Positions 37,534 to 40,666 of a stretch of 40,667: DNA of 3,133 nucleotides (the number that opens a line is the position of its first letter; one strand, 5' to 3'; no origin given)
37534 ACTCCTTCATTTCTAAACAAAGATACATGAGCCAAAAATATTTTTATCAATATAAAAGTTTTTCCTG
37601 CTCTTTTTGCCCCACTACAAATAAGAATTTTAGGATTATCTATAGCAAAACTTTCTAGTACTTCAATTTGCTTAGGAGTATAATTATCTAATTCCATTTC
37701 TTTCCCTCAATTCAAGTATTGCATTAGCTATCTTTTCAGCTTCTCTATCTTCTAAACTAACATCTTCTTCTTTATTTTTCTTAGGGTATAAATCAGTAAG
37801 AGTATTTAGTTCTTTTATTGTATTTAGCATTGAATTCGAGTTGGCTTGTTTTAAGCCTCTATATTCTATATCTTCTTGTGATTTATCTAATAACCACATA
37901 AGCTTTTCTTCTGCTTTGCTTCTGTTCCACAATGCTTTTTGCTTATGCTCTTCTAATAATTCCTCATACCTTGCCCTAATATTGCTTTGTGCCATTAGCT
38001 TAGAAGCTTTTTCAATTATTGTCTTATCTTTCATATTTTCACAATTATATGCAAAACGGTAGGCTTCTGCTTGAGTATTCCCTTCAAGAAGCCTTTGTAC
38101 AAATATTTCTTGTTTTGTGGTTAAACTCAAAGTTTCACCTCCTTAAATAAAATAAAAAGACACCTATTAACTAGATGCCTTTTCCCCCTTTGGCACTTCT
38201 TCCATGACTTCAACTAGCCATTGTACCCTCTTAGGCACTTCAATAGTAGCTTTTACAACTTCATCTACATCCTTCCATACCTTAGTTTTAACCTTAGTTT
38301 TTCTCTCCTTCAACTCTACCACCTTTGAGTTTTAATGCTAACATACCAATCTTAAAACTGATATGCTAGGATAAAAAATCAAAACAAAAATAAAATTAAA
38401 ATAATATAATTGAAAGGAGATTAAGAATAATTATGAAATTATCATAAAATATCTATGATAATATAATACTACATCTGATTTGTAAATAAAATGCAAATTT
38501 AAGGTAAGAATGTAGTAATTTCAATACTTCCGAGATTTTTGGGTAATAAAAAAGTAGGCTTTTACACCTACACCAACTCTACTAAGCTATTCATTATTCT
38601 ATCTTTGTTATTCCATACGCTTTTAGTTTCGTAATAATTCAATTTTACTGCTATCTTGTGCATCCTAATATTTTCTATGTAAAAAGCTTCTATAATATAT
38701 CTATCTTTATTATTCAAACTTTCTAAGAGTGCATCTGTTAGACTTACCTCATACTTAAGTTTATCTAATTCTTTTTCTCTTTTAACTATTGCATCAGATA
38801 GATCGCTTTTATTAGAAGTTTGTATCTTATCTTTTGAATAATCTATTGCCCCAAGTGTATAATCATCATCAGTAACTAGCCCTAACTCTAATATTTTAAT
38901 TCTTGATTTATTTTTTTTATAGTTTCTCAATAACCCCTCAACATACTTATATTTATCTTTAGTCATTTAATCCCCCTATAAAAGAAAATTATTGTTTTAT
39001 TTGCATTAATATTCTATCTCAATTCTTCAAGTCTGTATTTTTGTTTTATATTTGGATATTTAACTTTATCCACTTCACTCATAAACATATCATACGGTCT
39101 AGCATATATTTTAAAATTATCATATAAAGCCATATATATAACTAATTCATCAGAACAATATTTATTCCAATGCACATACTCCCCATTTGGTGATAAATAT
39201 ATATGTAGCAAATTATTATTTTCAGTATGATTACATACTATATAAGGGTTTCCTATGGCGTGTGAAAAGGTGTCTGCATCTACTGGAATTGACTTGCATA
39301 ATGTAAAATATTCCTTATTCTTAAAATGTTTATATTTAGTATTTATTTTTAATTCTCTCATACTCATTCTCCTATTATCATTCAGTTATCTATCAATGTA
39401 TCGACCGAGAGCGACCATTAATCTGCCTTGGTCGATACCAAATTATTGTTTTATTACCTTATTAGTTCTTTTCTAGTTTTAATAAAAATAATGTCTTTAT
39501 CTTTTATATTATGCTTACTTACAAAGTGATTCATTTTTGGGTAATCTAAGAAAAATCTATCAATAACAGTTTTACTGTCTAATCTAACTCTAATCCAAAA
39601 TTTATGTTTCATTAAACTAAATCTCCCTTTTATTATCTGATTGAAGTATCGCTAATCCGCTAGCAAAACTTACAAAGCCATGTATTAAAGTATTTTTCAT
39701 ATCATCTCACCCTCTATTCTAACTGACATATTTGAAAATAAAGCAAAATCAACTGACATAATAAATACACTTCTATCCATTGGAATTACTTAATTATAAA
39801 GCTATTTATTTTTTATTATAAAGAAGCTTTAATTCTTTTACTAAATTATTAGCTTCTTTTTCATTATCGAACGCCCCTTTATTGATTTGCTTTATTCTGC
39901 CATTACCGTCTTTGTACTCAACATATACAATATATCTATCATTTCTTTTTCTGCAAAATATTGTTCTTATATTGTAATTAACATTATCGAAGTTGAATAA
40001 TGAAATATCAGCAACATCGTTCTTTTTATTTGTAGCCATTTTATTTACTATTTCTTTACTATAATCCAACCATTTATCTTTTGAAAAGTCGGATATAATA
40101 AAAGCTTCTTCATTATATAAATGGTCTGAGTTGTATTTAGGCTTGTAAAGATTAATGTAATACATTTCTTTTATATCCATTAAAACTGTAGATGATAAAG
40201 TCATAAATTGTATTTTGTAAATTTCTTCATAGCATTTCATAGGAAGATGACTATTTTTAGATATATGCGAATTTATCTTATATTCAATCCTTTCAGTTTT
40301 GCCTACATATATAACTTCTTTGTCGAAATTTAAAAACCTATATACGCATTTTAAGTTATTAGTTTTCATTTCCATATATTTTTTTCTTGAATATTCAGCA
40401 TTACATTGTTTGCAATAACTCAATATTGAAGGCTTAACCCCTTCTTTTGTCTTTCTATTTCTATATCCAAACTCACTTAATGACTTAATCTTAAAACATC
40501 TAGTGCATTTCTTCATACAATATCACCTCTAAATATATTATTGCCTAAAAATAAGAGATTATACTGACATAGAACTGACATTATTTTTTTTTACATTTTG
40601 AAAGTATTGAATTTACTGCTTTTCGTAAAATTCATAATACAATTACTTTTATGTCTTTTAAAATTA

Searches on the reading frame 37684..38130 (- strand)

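Call 58: search_protein_families(library=phrogs, proteins=[window:37684-38130:-], max_evalue=0.00001)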
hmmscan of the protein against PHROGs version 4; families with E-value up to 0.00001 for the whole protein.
window:37684-38130:- (148 aa): 2 families
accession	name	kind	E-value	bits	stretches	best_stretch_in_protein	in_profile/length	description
phrog_1595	-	head and packaging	1.1e-29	104.6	1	2-134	3-139/164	terminase small subunit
phrog_51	-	head and packaging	2.4e-11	44.9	1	1-130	87-226/261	terminase small subunit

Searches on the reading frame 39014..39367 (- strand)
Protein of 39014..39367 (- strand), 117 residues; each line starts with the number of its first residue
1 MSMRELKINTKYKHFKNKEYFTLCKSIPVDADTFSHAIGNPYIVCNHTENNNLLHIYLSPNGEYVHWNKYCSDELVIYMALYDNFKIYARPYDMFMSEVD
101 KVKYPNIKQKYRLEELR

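Call 37: search_protein_families(library=pfam, proteins=[window:39014-39367:-], max_evalue=0.01)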
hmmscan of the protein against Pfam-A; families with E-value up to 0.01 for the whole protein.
window:39014-39367:- (117 aa): 1 family
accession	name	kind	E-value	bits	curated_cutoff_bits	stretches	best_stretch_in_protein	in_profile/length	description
PF07866.17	DUF1653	-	6.1e-12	46.2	23.5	1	73-105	24-58/62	Protein of unknown function (DUF1653)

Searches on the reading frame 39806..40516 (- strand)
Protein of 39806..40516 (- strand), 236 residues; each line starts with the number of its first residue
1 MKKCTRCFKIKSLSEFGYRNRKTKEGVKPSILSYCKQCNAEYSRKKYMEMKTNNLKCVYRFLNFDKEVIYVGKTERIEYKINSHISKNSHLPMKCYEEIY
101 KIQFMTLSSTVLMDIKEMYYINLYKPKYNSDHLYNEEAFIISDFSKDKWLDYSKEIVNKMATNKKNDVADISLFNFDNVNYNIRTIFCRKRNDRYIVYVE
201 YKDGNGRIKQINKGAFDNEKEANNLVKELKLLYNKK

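Call 29: search_protein_families(library=pfam, proteins=[window:39806-40516:-], max_evalue=0.01)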
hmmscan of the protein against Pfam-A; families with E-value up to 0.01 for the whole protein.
window:39806-40516:- (236 aa): 2 families
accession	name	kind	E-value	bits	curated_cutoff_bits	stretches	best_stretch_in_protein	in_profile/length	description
PF14657.12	Arm-DNA-bind_4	-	1.4e-07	31.5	22.3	1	194-230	3-39/47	Arm DNA-binding domain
PF01541.30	GIY-YIG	-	9.8e-06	26.2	22.6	1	56-129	2-78/78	GIY-YIG catalytic domain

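Call 30: search_protein_families(library=phrogs, proteins=[window:39806-40516:-], max_evalue=0.001)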
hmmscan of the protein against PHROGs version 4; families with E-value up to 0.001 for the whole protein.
window:39806-40516:- (236 aa): 7 families
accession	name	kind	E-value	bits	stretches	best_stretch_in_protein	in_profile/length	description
phrog_35456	-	unknown function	3e-17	64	1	56-150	7-99/189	-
phrog_2937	-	unknown function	9.7e-07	29.5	1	58-168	4-112/244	-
phrog_2255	-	DNA, RNA and nucleotide metabolism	3e-05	24.6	1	1-62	53-108/211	HNH endonuclease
phrog_5558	-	moron, auxiliary metabolic gene and host takeover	0.00027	22.2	1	1-49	8-51/130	Lar-like restriction alleviation protein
phrog_2340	-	DNA, RNA and nucleotide metabolism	0.00054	21.1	1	1-56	8-51/171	endonuclease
phrog_2633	-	DNA, RNA and nucleotide metabolism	0.00064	20.9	0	1-60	13-68/142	endonuclease VII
phrog_19073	-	unknown function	0.00092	20.4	0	187-235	49-94/116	-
